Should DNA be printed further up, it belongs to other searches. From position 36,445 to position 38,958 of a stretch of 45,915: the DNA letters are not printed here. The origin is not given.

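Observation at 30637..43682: Duplicated module: transposase-HTH/TPR/BTAD regulator divergently paired with T9SS-secreted subtilase and propeller genes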

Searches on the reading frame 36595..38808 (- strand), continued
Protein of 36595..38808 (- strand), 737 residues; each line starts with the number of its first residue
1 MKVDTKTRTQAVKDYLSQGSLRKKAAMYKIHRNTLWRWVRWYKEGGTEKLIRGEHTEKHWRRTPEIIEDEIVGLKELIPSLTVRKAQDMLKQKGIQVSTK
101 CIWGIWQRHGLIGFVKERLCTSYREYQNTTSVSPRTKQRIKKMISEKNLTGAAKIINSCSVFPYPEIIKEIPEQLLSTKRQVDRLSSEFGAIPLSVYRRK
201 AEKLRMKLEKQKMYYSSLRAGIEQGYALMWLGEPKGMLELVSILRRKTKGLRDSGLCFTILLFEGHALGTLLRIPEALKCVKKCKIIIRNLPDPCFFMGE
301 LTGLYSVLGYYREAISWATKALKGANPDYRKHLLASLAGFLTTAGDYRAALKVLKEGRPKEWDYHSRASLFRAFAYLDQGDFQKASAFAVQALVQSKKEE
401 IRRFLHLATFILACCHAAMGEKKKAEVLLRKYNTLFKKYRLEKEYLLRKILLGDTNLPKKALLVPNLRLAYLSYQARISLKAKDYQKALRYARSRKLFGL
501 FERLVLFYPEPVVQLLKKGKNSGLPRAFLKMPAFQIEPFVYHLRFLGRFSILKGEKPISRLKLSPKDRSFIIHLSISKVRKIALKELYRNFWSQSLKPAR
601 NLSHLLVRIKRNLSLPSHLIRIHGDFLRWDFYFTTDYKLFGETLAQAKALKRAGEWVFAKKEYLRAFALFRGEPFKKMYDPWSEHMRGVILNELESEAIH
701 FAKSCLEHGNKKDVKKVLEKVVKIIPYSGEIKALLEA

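Call 18: search_solved_structures(query=A1, max_evalue=10, show_alignments=3)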
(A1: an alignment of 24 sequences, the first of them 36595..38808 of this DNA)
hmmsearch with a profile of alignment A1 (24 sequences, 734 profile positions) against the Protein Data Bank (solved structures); distinct sequences matched with E-value up to 10: 36.
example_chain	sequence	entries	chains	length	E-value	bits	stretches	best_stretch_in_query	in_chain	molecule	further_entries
7obi_A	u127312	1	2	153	3.2e-09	38.5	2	298-395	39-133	CTPR-rv4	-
8bu0_A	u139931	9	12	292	8.4e-05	23.9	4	301-395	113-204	Consensus tetratricopeptide repeat protein | Crystal structure of an 8-repeat consensus TPR superhelix with Zinc. | Monomer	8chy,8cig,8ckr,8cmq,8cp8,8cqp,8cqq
2fo7_A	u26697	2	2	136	0.0012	20.1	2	301-395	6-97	SYNTHETIC CONSENSUS TPR PROTEIN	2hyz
3kd7_A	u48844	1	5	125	0.0014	19.9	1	300-395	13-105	CTPR390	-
8ch0_A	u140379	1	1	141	0.0032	18.7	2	301-395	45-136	Consensus tetratricopeptide repeat protein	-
1na0_A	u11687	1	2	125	0.0082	17.3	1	300-395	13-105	designed protein CTPR3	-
9gzg_A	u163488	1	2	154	0.0083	17.3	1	301-395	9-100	Engineered CTPR protein with glutamic acids for conductivity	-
7ai4_A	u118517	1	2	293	0.013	16.6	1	289-399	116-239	Isoform C of Kinesin light chain 1,Isoform C of Kinesin light chain 1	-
9qhc_A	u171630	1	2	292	0.014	16.6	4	301-395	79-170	Engineered tetratricopeptide repeat protein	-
6fuz_A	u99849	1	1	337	0.017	16.3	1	285-399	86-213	Kinesin light chain 1,Kinesin light chain 1,C-Jun-amino-terminal kinase-interacting protei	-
6fv0_A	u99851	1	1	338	0.018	16.2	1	285-399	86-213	Kinesin light chain 1,Torsin-1A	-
6swu_A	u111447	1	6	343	0.022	15.9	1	284-399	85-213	Kinesin light chain 1,Kinesin light chain 1,TPR domain of kinesin light chain 1 in complex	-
2wqh_A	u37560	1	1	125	0.025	15.7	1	300-395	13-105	CTPR3Y3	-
6vfj_B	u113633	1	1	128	0.037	15.2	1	283-358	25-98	I53_dn5B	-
6vfh_A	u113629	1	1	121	0.055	14.6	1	302-395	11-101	T33_dn10A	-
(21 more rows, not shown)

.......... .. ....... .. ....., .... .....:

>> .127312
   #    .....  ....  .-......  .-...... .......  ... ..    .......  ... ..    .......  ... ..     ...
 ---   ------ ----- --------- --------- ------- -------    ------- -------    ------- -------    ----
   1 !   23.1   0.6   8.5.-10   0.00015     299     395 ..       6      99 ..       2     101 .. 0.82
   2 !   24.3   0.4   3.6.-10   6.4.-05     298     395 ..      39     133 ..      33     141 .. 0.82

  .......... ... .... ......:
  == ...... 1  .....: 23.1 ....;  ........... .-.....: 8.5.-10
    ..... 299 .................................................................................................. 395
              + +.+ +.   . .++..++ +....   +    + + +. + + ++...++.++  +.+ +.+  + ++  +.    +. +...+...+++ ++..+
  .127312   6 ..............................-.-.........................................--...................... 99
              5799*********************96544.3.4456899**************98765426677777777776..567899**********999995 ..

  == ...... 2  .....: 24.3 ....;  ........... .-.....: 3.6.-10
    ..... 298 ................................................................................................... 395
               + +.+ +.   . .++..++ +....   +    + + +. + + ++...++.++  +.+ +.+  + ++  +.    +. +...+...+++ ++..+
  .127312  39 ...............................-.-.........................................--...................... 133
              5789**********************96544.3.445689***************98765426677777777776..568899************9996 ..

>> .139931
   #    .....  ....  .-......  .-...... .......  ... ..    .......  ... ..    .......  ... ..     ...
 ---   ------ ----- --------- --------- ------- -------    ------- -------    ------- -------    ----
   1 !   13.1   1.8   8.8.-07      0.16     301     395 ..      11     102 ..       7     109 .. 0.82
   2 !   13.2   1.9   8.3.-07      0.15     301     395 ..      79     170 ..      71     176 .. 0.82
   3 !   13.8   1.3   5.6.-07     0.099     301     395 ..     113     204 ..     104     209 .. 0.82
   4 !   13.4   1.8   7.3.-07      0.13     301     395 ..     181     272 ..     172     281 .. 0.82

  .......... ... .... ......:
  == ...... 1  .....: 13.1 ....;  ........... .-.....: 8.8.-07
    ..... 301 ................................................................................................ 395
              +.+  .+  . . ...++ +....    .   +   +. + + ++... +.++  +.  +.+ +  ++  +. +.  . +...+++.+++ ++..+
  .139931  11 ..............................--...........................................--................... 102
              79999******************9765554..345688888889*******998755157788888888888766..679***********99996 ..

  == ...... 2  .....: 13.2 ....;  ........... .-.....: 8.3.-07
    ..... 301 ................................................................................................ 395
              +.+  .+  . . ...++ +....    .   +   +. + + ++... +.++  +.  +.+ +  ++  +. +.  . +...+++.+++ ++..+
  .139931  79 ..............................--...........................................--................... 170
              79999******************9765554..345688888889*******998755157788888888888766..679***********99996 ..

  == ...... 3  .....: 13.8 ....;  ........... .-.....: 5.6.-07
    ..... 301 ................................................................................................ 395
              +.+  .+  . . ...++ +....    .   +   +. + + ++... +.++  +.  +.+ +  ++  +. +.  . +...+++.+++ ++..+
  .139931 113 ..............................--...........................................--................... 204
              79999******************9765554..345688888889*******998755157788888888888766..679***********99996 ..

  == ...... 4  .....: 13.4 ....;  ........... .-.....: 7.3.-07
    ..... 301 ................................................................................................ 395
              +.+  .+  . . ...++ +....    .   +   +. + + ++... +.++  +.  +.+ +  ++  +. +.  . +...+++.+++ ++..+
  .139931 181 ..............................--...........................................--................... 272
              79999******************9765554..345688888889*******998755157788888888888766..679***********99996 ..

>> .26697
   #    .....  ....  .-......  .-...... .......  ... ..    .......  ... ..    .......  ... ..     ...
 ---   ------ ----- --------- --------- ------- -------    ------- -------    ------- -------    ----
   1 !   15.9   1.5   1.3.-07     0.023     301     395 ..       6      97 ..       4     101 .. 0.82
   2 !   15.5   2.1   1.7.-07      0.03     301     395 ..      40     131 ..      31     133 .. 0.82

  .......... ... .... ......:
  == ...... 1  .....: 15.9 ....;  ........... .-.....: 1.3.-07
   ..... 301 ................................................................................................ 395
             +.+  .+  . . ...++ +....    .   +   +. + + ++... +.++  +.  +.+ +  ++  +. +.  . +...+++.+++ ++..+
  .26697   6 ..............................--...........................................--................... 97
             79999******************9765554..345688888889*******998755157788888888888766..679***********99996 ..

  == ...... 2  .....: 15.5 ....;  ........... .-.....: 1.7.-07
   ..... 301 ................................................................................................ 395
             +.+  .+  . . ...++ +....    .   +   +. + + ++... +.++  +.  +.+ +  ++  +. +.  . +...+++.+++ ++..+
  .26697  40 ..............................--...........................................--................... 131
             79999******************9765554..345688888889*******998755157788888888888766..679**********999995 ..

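Call 29: search_protein_families(library=pfam, alignment_id=A1, max_evalue=0.1)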
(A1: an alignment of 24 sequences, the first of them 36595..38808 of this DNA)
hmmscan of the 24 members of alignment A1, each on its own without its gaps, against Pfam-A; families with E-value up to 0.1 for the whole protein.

A. member 1, window:36595-38808:- (737 aa): 14 families
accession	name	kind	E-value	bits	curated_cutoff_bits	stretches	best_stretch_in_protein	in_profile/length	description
PF07719.23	TPR_2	-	1.4e-06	28.4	27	0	372-393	7-28/34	Tetratricopeptide repeat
PF13428.12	TPR_14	-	1.8e-06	28.5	23.5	0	333-361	3-31/44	Tetratricopeptide repeat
PF13384.12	HTH_23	-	2.7e-06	27.5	24.6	1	4-50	3-49/50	Homeodomain-like domain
PF17874.7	TPR_MalT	-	1e-05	25.5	45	1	339-441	94-196/336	MalT-like TPR region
PF13565.12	HTH_32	-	2.9e-05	25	33.7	1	34-106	1-73/73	Homeodomain-like domain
PF13518.12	HTH_28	-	3.2e-05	24.4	25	1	8-51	2-45/52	Helix-turn-helix domain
PF14559.12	TPR_19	-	0.00055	20.6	25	1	343-393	3-52/68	Tetratricopeptide repeat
PF13424.12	TPR_12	-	0.00073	20.1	30.1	0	370-431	7-70/77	Tetratricopeptide repeat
PF12895.13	ANAPC3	-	0.0029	18.3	27.2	1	310-387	4-77/82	Anaphase-promoting complex, cyclosome, subunit 3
PF03704.23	BTAD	-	0.0033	18.2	22.1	1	635-729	1-96/146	Bacterial transcriptional activator domain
PF09976.15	TPR_21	-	0.0086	16.3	25.5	0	324-405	106-184/193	Tetratricopeptide repeat-like domain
PF13176.12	TPR_7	-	0.025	15.1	27.9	0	334-356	2-24/36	Tetratricopeptide repeat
PF00515.34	TPR_1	-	0.045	14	27.8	0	372-393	7-28/34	Tetratricopeptide repeat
PF13551.12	HTH_29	-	0.094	13.3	28.1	0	10-65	3-61/64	Winged helix-turn helix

B. families by the number of members that match (of 24 scanned): 50 families (the first 25 are shown)
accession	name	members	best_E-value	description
PF13384.12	HTH_23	23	2.6e-10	Homeodomain-like domain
PF13565.12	HTH_32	23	1.1e-08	Homeodomain-like domain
PF13518.12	HTH_28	23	8e-08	Helix-turn-helix domain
PF07719.23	TPR_2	23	1.4e-06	Tetratricopeptide repeat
PF17874.7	TPR_MalT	21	4.1e-08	MalT-like TPR region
PF01527.26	HTH_Tnp_1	19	2.6e-05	Transposase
PF13424.12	TPR_12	17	3.8e-08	Tetratricopeptide repeat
PF14559.12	TPR_19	17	3e-06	Tetratricopeptide repeat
PF03704.23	BTAD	17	0.00021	Bacterial transcriptional activator domain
PF12895.13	ANAPC3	15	8.3e-07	Anaphase-promoting complex, cyclosome, subunit 3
PF13176.12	TPR_7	15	6.9e-05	Tetratricopeptide repeat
PF13428.12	TPR_14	14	1.8e-06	Tetratricopeptide repeat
PF13551.12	HTH_29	14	6.4e-06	Winged helix-turn helix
PF01710.22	HTH_Tnp_IS630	12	2.8e-05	Transposase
PF13181.12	TPR_8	11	2.8e-06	Tetratricopeptide repeat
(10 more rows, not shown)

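Call 30: predict_structure(alignment_id=A1)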
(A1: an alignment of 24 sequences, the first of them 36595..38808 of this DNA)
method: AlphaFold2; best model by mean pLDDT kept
length: 737 residues; sequences in the alignment: 24
mean_pLDDT: 86.4   pTM: 0.78
mean pLDDT of the five models: 86.4, 85.9, 84.7, 84.2, 83.7
residues with pLDDT >= 90: 357; 70-90: 331; 50-70: 23; < 50: 26
segments of 3 or more residues with pLDDT < 50: 53-61, 115-130
pLDDT, mean of each block of 10 residues (from residue 1): 76 85 88 85 74 46 75 90 91 89 82 48 36 76 93 88 83 91 85 89 96 92 91 92 91 85 95 95 93 84 94 96 82 88 89 75 77 85 87 79 87 91 89 85 92 88 95 95 96 96 93 91 88 82 91 83 89 86 91 91 93 89 92 89 87 84 93 88 91 94 90 93 91 90
secondary structure, 60 per line:
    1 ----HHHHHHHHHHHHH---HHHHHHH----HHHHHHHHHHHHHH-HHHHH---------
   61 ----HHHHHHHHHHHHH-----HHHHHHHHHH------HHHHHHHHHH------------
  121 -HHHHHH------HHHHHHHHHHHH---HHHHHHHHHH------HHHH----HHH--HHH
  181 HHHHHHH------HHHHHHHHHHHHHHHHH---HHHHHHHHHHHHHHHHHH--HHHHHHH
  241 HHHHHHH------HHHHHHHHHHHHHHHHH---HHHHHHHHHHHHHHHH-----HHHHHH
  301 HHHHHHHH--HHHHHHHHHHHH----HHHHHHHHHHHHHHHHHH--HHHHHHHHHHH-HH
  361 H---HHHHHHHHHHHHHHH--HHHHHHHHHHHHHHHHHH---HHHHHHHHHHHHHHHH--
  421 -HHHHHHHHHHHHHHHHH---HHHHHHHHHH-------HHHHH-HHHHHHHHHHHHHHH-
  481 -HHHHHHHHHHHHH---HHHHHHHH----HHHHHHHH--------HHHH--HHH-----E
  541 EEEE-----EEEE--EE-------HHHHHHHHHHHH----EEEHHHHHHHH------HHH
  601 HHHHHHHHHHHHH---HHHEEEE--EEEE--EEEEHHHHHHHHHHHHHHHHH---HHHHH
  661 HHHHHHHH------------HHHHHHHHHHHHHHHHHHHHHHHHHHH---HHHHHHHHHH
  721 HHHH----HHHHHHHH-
elements in order (helices of 4 or more, strands of 3 or more residues): H5-17 H21-27 H32-45 H47-51 H65-77 H83-92 H99-108 H122-127 H134-145 H149-158 H165-168 H178-187 H194-210 H214-231 H234-247 H254-270 H274-289 H295-308 H311-322 H327-344 H347-357 H365-379 H382-399 H403-418 H422-438 H442-451 H459-463 H465-479 H482-494 H498-505 H510-517 H526-529 E540-544 E550-553 H565-576 E581-583 H584-591 H598-613 E620-623 E626-629 E632-635 H636-652 H656-668 H681-707 H711-724 H729-736
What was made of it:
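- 36595..38808 (-): Regulator B (737 aa), same architecture as A, with the canonical recognition helix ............. AF2 model with pLDDT 86.4 (call 30).
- On IS481 / IS630 transposase: The model shows two three-helix bundles (call 30).
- Full-length AF2 model with pLDDT 86.4 (call 30).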

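Call 32: fold_search(model_id=the predicted structure, library=pdb)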
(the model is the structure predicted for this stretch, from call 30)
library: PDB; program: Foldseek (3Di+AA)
matches with E <= 10: 1220; with E <= 0.001: 19
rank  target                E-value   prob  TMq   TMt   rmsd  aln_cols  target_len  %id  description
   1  9l5s_I                1.1e-04  0.99  0.13  0.13  34.1       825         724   14  Cryo-EM structure of the thermophile spliceosome (state B*Q1) (released 2025-03-12)
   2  8hmd_C                1.4e-04  1.00  0.25  0.16  21.3       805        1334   12  base module state 2 of Tetrahymena IFT-A (released 2023-06-14)
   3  9hmf_K                1.6e-04  1.00  0.23  0.23  39.2       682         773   11  Periplasmic scaffold of the Campylobacter jejuni flagellar motor (alpha carbon trace) (released 2024-12-25)
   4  1hz4                  1.8e-04  1.00  0.32  0.57   7.7       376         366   19  CRYSTAL STRUCTURE OF TRANSCRIPTION FACTOR MALT DOMAIN III (released 2001-11-28)
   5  8fy4_B                2.1e-04  1.00  0.22  0.28  23.0       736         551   10  Structure of NOT1:NOT10:NOT11 module of the chicken CCR4-NOT complex (released 2023-08-30)
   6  4buj_F                2.5e-04  1.00  0.25  0.15  26.5       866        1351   12  Crystal structure of the S. cerevisiae Ski2-3-8 complex (released 2013-08-28)
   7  8jal_B                2.9e-04  1.00  0.25  0.31  24.2       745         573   14  Structure of CRL2APPBP2 bound with RxxGP degron (dimer) (released 2023-10-18)
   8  8fy3_B                3.5e-04  1.00  0.22  0.29  21.4       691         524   12  Structure of NOT1:NOT10:NOT11 module of the human CCR4-NOT complex (released 2023-07-26)
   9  8jal_A                3.7e-04  1.00  0.29  0.36  23.2       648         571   13  Structure of CRL2APPBP2 bound with RxxGP degron (dimer) (released 2023-10-18)
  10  8jaq_K                3.7e-04  1.00  0.25  0.32  23.9       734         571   13  Structure of CRL2APPBP2 bound with RxxGP degron (tetramer) (released 2023-10-18)
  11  7t7t_A                4.9e-04  1.00  0.30  0.44  24.1       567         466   11  Structure of TSK/BRU1 bound to histone H3.1 (released 2022-03-30)
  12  9hvq_Q                5.3e-04  1.00  0.18  0.15  27.2       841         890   11  Structure of the transcribing Pol II-DSIF-PAF-SPT6-RECQL5 complex (released 2025-07-16)
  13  8bbe_D                7.1e-04  1.00  0.22  0.24  24.6       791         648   11  Structure of the IFT-A complex; IFT-A2 module (released 2022-12-21)
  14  7a09_C                7.4e-04  0.99  0.16  0.18  34.5       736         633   10  Structure of a human ABCE1-bound 43S pre-initiation complex - State III (released 2020-10-14)
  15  6q6g_Y                8.3e-04  1.00  0.21  0.27  17.6       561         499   11  Cryo-EM structure of the APC/C-Cdc20-Cdk2-cyclinA2-Cks2 complex, the D1 box class (released 2019-09-11)
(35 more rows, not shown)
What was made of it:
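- Closest known: MalT / LAL. Same: The central helical repeat domain matches MalT domain III (TM 0.57), Rap (0.63) and NprR (0.55), all normalised to the target (call 32).
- The central region resembles MalT domain III, Rap and NprR (call 32).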
